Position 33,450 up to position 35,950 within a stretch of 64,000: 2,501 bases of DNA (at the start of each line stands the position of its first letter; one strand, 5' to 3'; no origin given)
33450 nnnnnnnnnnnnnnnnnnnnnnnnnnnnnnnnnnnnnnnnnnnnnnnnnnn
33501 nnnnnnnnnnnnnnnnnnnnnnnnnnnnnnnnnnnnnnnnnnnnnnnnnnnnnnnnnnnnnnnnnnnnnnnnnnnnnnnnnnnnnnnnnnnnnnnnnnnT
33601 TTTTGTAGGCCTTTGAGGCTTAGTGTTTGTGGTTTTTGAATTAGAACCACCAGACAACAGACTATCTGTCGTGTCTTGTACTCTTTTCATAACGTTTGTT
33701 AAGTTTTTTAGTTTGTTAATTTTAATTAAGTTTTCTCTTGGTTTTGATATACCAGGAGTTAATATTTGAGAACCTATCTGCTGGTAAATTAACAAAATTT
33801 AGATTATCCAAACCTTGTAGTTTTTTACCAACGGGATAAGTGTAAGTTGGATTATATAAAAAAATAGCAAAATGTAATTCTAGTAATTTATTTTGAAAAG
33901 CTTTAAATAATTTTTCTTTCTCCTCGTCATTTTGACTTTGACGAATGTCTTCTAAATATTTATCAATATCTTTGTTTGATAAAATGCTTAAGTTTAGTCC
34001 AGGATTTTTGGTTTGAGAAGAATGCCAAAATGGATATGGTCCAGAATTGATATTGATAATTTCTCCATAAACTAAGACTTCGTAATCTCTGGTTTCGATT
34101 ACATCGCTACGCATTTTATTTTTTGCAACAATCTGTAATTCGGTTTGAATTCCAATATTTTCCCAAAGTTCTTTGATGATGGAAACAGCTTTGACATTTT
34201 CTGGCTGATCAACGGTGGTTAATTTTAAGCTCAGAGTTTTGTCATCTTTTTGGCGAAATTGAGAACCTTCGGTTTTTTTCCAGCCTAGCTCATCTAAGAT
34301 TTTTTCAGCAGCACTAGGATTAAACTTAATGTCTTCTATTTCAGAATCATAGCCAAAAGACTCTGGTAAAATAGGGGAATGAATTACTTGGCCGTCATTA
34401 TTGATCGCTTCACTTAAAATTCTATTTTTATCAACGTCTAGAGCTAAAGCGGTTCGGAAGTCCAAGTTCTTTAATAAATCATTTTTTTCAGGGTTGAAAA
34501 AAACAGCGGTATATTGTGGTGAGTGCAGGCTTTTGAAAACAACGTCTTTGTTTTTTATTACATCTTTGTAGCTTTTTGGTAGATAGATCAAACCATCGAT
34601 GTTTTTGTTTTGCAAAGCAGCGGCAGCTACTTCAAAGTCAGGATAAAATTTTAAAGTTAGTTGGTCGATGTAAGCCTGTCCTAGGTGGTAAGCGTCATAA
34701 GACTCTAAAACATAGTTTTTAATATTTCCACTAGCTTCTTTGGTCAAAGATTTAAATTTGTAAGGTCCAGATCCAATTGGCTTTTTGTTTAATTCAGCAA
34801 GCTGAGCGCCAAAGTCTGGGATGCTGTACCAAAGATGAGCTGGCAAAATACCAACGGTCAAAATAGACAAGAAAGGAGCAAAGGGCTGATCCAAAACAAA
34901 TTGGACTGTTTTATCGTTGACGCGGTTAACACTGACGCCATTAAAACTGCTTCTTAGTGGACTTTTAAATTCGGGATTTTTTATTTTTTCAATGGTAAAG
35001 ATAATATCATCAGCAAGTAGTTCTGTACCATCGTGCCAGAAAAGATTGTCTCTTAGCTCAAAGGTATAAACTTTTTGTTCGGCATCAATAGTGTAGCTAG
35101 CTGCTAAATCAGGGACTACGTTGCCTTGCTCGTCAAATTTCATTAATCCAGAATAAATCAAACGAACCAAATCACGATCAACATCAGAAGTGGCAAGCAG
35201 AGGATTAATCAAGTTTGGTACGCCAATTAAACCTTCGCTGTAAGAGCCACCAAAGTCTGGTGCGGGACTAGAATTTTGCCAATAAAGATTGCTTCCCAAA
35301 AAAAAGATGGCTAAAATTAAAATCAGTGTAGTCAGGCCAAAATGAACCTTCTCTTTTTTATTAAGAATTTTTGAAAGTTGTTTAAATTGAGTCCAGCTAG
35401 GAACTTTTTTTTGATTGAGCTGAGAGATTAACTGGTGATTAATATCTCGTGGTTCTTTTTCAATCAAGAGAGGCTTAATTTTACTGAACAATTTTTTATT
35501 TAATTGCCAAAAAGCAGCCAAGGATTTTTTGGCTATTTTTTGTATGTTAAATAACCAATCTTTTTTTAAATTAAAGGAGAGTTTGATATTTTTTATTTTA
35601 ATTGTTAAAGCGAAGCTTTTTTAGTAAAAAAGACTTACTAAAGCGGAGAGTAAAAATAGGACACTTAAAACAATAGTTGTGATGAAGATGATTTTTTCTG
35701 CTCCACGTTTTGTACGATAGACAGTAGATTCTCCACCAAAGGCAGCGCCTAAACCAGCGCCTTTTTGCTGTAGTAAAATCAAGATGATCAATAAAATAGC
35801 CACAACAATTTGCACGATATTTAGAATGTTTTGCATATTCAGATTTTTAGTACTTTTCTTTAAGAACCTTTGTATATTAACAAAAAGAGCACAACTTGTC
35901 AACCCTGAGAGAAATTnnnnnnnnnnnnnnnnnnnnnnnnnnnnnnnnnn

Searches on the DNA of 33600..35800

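Call 55: search_rna_families(source=window, start=33600, end=35800, threshold=evalue, max_evalue=1)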
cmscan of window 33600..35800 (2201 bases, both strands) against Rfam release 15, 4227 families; matches with E-value up to 1: 3.
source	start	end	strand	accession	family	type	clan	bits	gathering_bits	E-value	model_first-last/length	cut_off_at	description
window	35407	35541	+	RF01456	VrrA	Gene; antisense;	-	26.4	50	0.093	1-140/140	no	Vibrio regulatory RNA of OmpA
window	35495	35554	+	RF03362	mir-9436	Gene; miRNA;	-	21.5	80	0.34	1-66/66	no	mir-9436 microRNA precursor family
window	35503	35548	+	RF00645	MIR169_2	Gene; miRNA;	CL00098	17.4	50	0.45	1-118/118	no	MIR169_2 microRNA precursor family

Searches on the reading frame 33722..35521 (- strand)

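Call 78: search_protein_families(library=pfam, proteins=[window:33722-35521:-], max_evalue=0.000001)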
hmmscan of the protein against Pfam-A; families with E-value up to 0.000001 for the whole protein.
window:33722-35521:- (599 aa): 1 family
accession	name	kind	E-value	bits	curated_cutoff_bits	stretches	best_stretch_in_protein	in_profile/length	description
PF00496.27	SBP_bac_5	-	5.9e-68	230.1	32.4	1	134-504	1-363/368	Bacterial extracellular solute-binding proteins, family 5 Middle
